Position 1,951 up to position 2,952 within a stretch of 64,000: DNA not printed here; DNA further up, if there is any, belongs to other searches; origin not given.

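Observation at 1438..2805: Sirtuin domain with Asn replacing the catalytic His, fused to a GGDEF fold with SQDQF signature and a Cys4 zinc ribbon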

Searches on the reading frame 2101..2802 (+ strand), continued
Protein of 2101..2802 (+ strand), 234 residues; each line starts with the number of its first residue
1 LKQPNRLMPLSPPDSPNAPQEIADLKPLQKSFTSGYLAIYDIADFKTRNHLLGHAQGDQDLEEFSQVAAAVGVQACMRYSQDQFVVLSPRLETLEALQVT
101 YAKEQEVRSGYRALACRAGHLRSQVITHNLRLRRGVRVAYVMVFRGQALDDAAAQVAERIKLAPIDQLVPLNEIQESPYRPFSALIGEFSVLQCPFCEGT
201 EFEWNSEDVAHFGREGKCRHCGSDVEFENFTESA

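Call 53: list_cluster_members(proteins=[P0125, P0126, P0127, P0129, P0130, P0131, P0132, P0133, P0134, P0135])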
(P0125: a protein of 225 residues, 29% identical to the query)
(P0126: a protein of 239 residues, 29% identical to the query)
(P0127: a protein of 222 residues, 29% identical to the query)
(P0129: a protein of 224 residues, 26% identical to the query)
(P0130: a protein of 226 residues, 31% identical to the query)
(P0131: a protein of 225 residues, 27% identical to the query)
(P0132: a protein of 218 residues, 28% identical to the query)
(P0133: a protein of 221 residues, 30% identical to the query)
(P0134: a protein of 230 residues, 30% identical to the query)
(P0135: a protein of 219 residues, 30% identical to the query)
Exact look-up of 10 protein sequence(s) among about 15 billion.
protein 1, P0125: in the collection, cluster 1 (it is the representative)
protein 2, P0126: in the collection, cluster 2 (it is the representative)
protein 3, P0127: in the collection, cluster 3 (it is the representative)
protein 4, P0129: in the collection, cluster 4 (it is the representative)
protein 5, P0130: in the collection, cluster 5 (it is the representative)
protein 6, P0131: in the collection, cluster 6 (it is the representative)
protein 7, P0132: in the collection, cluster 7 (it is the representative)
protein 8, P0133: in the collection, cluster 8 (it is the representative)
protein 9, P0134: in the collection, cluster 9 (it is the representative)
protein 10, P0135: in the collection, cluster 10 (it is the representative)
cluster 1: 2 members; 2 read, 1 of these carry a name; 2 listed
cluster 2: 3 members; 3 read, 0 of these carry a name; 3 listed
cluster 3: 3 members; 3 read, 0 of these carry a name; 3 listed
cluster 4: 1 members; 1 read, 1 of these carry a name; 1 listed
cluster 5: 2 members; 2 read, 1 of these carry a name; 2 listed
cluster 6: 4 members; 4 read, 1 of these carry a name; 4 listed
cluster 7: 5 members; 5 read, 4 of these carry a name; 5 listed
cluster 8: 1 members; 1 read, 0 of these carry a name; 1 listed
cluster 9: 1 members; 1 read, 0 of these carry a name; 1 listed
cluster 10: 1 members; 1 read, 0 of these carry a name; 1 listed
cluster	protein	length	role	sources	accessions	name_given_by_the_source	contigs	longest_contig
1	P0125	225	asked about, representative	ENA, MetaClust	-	\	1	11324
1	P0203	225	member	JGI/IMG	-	-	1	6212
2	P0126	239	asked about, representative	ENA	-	-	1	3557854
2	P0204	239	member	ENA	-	-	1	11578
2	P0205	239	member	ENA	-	-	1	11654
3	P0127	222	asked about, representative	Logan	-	-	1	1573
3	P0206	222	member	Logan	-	-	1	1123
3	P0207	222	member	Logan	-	-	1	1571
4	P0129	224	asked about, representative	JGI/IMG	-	hypothetical protein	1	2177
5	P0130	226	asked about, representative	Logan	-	-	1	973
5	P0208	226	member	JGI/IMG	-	GGDEF domain-containing protein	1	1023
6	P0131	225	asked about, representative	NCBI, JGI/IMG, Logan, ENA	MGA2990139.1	MAG: hypothetical protein ABSD88_06655 [Candidatus Korobacteraceae bacterium] | hypothetical protein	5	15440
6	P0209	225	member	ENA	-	-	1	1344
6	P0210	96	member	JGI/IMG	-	-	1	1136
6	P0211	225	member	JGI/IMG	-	-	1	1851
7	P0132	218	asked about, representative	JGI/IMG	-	GGDEF domain-containing protein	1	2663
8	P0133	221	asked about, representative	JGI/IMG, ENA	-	-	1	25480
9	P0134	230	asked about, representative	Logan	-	-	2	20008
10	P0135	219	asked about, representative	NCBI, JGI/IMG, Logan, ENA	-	-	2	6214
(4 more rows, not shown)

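Call 54: find_encoding_contigs(protein=P0126, flank=7000, max_places=2)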
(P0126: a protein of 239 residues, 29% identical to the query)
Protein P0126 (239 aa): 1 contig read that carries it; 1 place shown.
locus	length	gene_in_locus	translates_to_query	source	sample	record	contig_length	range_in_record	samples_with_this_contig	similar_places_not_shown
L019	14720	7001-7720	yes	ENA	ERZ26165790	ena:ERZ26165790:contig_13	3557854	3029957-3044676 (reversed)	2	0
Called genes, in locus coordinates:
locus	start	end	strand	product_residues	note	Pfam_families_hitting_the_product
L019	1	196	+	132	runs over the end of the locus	-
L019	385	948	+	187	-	PF22481:DUF6985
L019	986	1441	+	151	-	-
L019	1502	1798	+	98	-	-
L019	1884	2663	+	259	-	PF23952:LRR_EndoS (faint), PF12799:LRR_4 (faint)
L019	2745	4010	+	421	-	-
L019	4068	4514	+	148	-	PF10604:Polyketide_cyc2, PF03364:Polyketide_cyc (weak)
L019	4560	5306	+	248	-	-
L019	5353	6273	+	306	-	PF04187:Cofac_haem_bdg (faint)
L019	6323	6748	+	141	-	-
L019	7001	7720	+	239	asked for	-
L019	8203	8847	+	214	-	-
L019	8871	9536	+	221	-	-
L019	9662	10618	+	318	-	PF01261:AP_endonuc_2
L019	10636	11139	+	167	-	-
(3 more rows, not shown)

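Call 55: find_encoding_contigs(protein=P0133, flank=7000, max_places=2)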
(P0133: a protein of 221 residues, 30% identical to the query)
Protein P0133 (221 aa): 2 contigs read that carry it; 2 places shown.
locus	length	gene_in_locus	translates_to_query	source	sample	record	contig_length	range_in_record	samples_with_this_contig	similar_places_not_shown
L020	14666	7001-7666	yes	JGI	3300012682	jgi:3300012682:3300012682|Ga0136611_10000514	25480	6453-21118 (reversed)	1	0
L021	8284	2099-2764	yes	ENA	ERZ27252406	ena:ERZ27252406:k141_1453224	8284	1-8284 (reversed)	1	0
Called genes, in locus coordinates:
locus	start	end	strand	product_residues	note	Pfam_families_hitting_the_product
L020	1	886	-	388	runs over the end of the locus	PF09376:NurA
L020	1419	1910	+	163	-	PF03100:CcmE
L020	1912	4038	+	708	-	PF01578:Cytochrom_C_asm, PF16327:CcmF_C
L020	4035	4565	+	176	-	PF03918:CcmH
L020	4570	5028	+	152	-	-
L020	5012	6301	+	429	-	-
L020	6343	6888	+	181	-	PF01258:zf-dskA_traR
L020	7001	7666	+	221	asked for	-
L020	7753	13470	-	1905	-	-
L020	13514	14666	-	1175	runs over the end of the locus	PF00535:Glycos_transf_2, PF13506:Glyco_transf_21, PF13641:Glyco_tranf_2_3, PF03552:Cellulose_synt (faint), PF13632:Glyco_trans_2_3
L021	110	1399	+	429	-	-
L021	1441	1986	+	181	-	PF01258:zf-dskA_traR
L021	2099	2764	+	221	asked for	-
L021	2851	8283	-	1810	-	?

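Call 56: find_encoding_contigs(protein=P0134, flank=7000, max_places=2)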
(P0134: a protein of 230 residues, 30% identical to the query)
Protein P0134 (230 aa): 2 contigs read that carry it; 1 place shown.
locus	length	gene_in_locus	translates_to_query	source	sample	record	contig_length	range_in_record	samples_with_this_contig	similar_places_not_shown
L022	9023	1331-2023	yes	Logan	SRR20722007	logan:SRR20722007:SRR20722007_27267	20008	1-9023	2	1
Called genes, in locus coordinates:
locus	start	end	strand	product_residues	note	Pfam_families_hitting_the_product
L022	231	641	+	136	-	PF04342:DMT_6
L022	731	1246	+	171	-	-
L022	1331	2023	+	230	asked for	-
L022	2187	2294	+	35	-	-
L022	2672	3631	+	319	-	-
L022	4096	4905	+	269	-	-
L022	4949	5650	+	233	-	PF00550:PP-binding (faint)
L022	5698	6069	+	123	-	-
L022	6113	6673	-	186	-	PF04542:Sigma70_r2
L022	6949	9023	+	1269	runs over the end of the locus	PF00069:Pkinase, PF07714:PK_Tyr_Ser-Thr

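Call 57: find_encoding_contigs(protein=P0131, flank=7000, max_places=2)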
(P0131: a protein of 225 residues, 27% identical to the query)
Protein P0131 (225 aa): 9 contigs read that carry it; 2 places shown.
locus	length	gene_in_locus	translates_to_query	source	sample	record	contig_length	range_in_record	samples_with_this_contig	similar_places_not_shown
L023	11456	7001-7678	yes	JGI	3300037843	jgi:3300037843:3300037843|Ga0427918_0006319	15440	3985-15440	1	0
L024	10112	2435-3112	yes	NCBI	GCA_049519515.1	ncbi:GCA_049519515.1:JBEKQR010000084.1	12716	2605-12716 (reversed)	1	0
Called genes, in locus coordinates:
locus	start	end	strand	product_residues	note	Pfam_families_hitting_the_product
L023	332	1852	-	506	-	-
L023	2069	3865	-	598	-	PF00890:FAD_binding_2, PF01266:DAO (weak), PF03486:HI0933_like (weak), PF12831:FAD_oxidored, PF13450:NAD_binding_8 (faint)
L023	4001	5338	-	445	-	PF00083:Sugar_tr, PF07690:MFS_1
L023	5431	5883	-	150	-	PF02311:AraC_binding, PF07883:Cupin_2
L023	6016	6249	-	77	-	-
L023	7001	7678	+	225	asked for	-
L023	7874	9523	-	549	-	PF01266:DAO (faint), PF07992:Pyr_redox_2, PF13450:NAD_binding_8 (faint), PF03486:HI0933_like (faint), PF00070:Pyr_redox, PF02852:Pyr_redox_dim, PF00581:Rhodanese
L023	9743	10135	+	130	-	-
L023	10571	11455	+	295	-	?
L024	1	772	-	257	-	PF00083:Sugar_tr, PF07690:MFS_1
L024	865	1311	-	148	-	PF02311:AraC_binding, PF07883:Cupin_2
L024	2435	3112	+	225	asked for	-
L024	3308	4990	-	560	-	PF01266:DAO (faint), PF03486:HI0933_like (faint), PF07992:Pyr_redox_2, PF13450:NAD_binding_8 (faint), PF00070:Pyr_redox, PF02852:Pyr_redox_dim, PF00581:Rhodanese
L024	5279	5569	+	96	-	-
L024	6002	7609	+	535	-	PF10079:Rossmann-like_BshC, PF24850:CC_BshC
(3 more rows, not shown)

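Call 71: search_protein_families(library=pfam, proteins=[P0138, P0145, P0199, P0128, P0149], max_evalue=5)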
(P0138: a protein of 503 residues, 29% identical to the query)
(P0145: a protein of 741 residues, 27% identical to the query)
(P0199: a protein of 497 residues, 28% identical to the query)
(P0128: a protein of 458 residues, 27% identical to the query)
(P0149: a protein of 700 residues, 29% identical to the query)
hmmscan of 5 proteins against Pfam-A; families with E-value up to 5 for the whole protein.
P0138 (503 aa): 3 families
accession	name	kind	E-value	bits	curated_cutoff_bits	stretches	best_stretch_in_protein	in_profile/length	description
PF22109.2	Zn_ribbon_tTFIIB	-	0.00068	19.9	28.6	1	181-211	11-36/40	Transcription factor IIB, zinc ribbon, Trypanosome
PF00990.26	GGDEF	-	0.0028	17.9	23.8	1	15-88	30-103/161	Diguanylate cyclase, GGDEF domain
PF14354.12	Lar_restr_allev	-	0.091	13.5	28.6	1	181-213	5-35/58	Restriction alleviation protein Lar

P0145 (741 aa): 2 families
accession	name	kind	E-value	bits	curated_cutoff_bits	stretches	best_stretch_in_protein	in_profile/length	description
PF00990.26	GGDEF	-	0.05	13.8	23.8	1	14-74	33-94/161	Diguanylate cyclase, GGDEF domain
PF14354.12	Lar_restr_allev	-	0.44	11.3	28.6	1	176-206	5-33/58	Restriction alleviation protein Lar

P0199 (497 aa): 1 family
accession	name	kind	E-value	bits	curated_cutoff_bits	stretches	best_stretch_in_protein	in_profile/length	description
PF00990.26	GGDEF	-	1.1e-05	25.7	23.8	1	19-83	31-95/161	Diguanylate cyclase, GGDEF domain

P0128 (458 aa): 3 families
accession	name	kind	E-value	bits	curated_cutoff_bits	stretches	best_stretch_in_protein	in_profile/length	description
PF00990.26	GGDEF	-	2.1e-08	34.5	23.8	1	22-92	31-102/161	Diguanylate cyclase, GGDEF domain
PF17853.6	GGDEF_2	-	0.019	15.7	24.5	1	45-96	33-83/116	GGDEF-like domain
PF22289.1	DmmA-like_C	-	0.7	10.3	27.4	1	210-222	20-32/44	Dimethylamine monooxygenase subunit DmmA-like, C-terminal domain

P0149 (700 aa): 5 families
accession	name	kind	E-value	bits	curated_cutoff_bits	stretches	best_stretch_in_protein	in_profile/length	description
PF02146.23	SIR2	-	9.5e-34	117.3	24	2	304-436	56-180/180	Sir2 family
PF14803.11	Zn_ribbon_Nudix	-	0.24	11.8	25.6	0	389-398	3-12/34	Nudix N-terminal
PF24461.1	DUF7576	-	0.26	11.6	27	1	385-398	16-29/60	Family of unknown function (DUF7576)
PF02748.20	PyrI_C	-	1.7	9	23.4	0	360-397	6-44/48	Aspartate carbamoyltransferase regulatory chain, metal binding domain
PF16988.10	Vps36-NZF-N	-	1.7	8.6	27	0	210-223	29-42/65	Vacuolar protein sorting 36 NZF-N zinc-finger domain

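Call 72: search_solved_structures(query=P0145, max_evalue=1)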
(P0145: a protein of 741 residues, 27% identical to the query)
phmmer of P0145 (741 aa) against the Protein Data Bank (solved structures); distinct sequences matched with E-value up to 1: 9.
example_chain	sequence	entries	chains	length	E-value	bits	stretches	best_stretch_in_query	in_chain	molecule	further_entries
4iob_A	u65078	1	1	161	0.01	17.5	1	19-80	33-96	Diguanylate cyclase TpbB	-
7a7e_A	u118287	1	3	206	0.016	16.9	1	19-80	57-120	Diguanylate cyclase TpbB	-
4yme_A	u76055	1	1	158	0.029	16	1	7-84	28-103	sensory box/GGDEF family protein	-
4wxw_A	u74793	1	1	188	0.053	15.1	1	20-89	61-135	Uncharacterized protein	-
4wxo_A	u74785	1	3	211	0.068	14.8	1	20-89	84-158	Uncharacterized protein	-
8wcn_A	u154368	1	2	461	0.42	12.1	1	19-86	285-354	Diguanylate cyclase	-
3icl_A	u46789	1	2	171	0.49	11.9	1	13-71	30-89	EAL/GGDEF domain protein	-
3ppz_A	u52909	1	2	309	0.6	11.6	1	406-500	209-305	Serine/threonine-protein kinase CTR1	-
3p86_A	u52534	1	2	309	0.61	11.6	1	406-500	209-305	Serine/threonine-protein kinase CTR1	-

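Call 75: search_dna_similar(query=P0122, collection=phages, mode=protein, max_evalue=0.001, max_rows=10)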
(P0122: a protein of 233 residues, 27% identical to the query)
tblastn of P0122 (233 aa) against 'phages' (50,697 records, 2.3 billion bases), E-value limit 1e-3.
No match.

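Call 76: search_dna_similar(query=window:2101-2802:+, collection=plasmids, mode=protein, max_evalue=0.001, max_rows=10)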
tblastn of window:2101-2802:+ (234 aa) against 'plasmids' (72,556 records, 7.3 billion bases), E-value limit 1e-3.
No match.

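Call 78: search_protein_families(library=ncbifam, proteins=[P0122, P0130, P0131, P0150, P0201, P0149, P0127, P0140], max_evalue=0.01)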
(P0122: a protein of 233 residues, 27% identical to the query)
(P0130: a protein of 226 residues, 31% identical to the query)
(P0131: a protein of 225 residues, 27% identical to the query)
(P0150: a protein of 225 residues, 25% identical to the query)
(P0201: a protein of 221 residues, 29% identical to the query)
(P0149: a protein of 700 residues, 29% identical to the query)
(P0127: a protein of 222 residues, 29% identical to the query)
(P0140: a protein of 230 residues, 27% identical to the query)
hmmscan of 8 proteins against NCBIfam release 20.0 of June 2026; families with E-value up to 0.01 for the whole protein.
P0122 (233 aa): 8 families
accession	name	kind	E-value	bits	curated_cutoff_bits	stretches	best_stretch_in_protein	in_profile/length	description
TIGR00254.1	GGDEF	domain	4.6e-06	26.4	37.4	1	29-98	39-108/168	diguanylate cyclase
NF038266.1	diguan_SiaD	equivalog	1.2e-05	24.9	290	1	28-99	127-198/252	biofilm regulation diguanylate cyclase SiaD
NF047654.1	DiguCycDgcRLepto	equivalog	0.00032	19.7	500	1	17-97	155-235/295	diguanylate cyclase DgcR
NF007135.0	PRK09581.1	equivalog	0.00036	19.5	474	1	28-93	325-390/457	PleD family two-component system response regulator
NF051473.1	DigCycDgcsShew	equivalog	0.00061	19.3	400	1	30-102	170-245/291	diguanylate cyclase DgcS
NF007474.0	PRK10060.1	equivalog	0.00084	17.6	782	1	27-94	268-334/663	cyclic di-GMP phosphodiesterase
NF007599.0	PRK10245.1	equivalog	0.0012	17.4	402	1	25-100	240-312/371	diguanylate cyclase AdrA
NF007423.1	PRK09966.1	equivalog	0.0036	16.3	325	1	34-100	278-345/390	diguanylate cyclase DgcN/YfiN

P0130 (226 aa): 9 families
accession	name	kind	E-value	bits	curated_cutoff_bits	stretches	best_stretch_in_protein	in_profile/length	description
TIGR00254.1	GGDEF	domain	4.8e-07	29.6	37.4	1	22-86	40-104/168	diguanylate cyclase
NF051473.1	DigCycDgcsShew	equivalog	1.4e-05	24.6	400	1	22-77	170-225/291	diguanylate cyclase DgcS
NF038266.1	diguan_SiaD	equivalog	0.00012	21.6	290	1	20-96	127-203/252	biofilm regulation diguanylate cyclase SiaD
NF007135.0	PRK09581.1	equivalog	0.00012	21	474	1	21-76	326-381/457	PleD family two-component system response regulator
NF007423.1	PRK09966.1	equivalog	0.00063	18.7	325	1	27-76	279-328/390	diguanylate cyclase DgcN/YfiN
NF040885.1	diguan_DgcJ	equivalog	0.0007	18.5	500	1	23-101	377-455/493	diguanylate cyclase DgcJ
NF011955.1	PRK15426.1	equivalog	0.004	15.4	408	1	25-85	436-496/564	cellulose biosynthesis regulator diguanylate cyclase DgcQ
NF052458.1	PhdiestGepA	equivalog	0.0054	14.9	1200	1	17-76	449-508/840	phosphodiesterase GepA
NF007599.0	PRK10245.1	equivalog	0.0076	14.8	402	1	19-79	242-302/371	diguanylate cyclase AdrA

P0131 (225 aa): 2 families
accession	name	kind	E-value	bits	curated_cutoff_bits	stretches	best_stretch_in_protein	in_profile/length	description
TIGR03655.1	anti_R_Lar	subfamily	0.0022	18.2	39.6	1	183-217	3-40/55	Lar family restriction alleviation protein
NF047912.1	ECs_2282_CxxC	subfamily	0.0095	15.8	37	0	183-219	4-41/60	ECs_2282 family putative zinc-binding protein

P0150 (225 aa): 4 families
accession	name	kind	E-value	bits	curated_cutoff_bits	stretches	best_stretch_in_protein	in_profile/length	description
TIGR03655.1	anti_R_Lar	subfamily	6.6e-05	23.1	39.6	1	183-217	3-42/55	Lar family restriction alleviation protein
NF038266.1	diguan_SiaD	equivalog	0.00058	19.3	290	1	29-87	136-196/252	biofilm regulation diguanylate cyclase SiaD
TIGR00254.1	GGDEF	domain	0.0028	17.3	37.4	1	29-86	47-106/168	diguanylate cyclase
NF047654.1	DiguCycDgcRLepto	equivalog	0.0099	14.8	500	0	27-89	173-237/295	diguanylate cyclase DgcR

P0201 (221 aa): 4 families
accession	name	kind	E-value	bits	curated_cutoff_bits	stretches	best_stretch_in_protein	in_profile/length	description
TIGR00254.1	GGDEF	domain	5.9e-05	22.8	37.4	1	15-77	35-97/168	diguanylate cyclase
NF051473.1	DigCycDgcsShew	equivalog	0.00062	19.2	400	1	19-76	169-226/291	diguanylate cyclase DgcS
NF007474.0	PRK10060.1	equivalog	0.0029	15.9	782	1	19-76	269-326/663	cyclic di-GMP phosphodiesterase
TIGR03655.1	anti_R_Lar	subfamily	0.0075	16.6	39.6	0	181-214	4-40/55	Lar family restriction alleviation protein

P0149 (700 aa): 7 families
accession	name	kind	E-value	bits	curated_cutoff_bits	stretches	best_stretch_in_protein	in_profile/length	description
NF001753.0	PRK00481.1-3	subfamily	4e-47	160.3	243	2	301-481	68-243/252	NAD-dependent protein deacylase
NF040867.1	prot_deacyl_CobB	equivalog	2.3e-43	148.2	320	2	304-481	68-238/242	NAD-dependent protein deacetylase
NF001755.0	PRK00481.1-5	equivalog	1.4e-33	116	318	1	308-480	104-264/278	Sir2 family NAD+-dependent deacetylase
NF001752.0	PRK00481.1-1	equivalog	1.3e-32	113.3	221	2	305-455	77-214/242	NAD-dependent protein deacylase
NF001754.0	PRK00481.1-4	equivalog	3.1e-30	105.1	252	2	309-458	81-218/244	NAD-dependent protein deacylase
NF003738.0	PRK05333.1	equivalog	1e-29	103.4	305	3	306-369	86-145/295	NAD-dependent protein deacetylase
NF010736.0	PRK14138.1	equivalog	6.3e-28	97.7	395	2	307-456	71-213/244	NAD-dependent deacetylase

P0127 (222 aa): 4 families
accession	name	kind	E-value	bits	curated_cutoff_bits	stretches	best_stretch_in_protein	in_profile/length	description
NF051473.1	DigCycDgcsShew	equivalog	0.00099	18.6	400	1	20-86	169-235/291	diguanylate cyclase DgcS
NF045675.1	PhdiestaseDibA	equivalog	0.004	15.6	980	1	19-81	236-298/623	phosphodiesterase DibA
NF007423.1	PRK09966.1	equivalog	0.0061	15.5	325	1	24-72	277-325/390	diguanylate cyclase DgcN/YfiN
TIGR00254.1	GGDEF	domain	0.0084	15.8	37.4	0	19-72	38-91/168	diguanylate cyclase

P0140 (230 aa): 15 families
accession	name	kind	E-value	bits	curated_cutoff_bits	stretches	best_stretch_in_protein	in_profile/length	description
NF038266.1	diguan_SiaD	equivalog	2e-08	33.9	290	1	21-89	127-195/252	biofilm regulation diguanylate cyclase SiaD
NF007135.0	PRK09581.1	equivalog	1.5e-07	30.6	474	1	21-150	325-443/457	PleD family two-component system response regulator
TIGR00254.1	GGDEF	domain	2.7e-07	30.4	37.4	1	22-90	39-107/168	diguanylate cyclase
NF041606.1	dguan_cyc_DgcA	equivalog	4e-07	29.3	370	1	22-151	212-328/340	diguanylate cyclase DgcA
NF040885.1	diguan_DgcJ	equivalog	1.7e-06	27.1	500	1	22-89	375-442/493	diguanylate cyclase DgcJ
NF007298.0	PRK09776.1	equivalog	1e-05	23.7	1135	1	22-90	718-786/1111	diguanylate cyclase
NF007380.0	PRK09894.1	equivalog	1.8e-05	24.3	256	1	20-75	159-214/296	diguanylate cyclase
NF007474.0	PRK10060.1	equivalog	2.6e-05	22.6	782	1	24-88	271-335/663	cyclic di-GMP phosphodiesterase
NF051473.1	DigCycDgcsShew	equivalog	0.00026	20.5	400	1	22-73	169-220/291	diguanylate cyclase DgcS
NF053781.1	cdiGMPphdstlr2612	equivalog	0.00038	18.2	1600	1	18-74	871-927/1268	Tlr1612 family c-di-GMP phosphodiesterase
NF052458.1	PhdiestGepA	equivalog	0.0009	17.5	1200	1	18-79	450-510/840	phosphodiesterase GepA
NF011955.1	PRK15426.1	equivalog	0.0013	16.9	408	1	23-88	433-498/564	cellulose biosynthesis regulator diguanylate cyclase DgcQ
NF047654.1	DiguCycDgcRLepto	equivalog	0.0016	17.5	500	1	22-91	167-236/295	diguanylate cyclase DgcR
NF007423.1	PRK09966.1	equivalog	0.0019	17.2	325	1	25-76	276-327/390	diguanylate cyclase DgcN/YfiN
NF008467.0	PRK11359.1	equivalog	0.0077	14.2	857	1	24-91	409-476/800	oxygen-sensing cyclic-di-GMP phosphodiesterase DosP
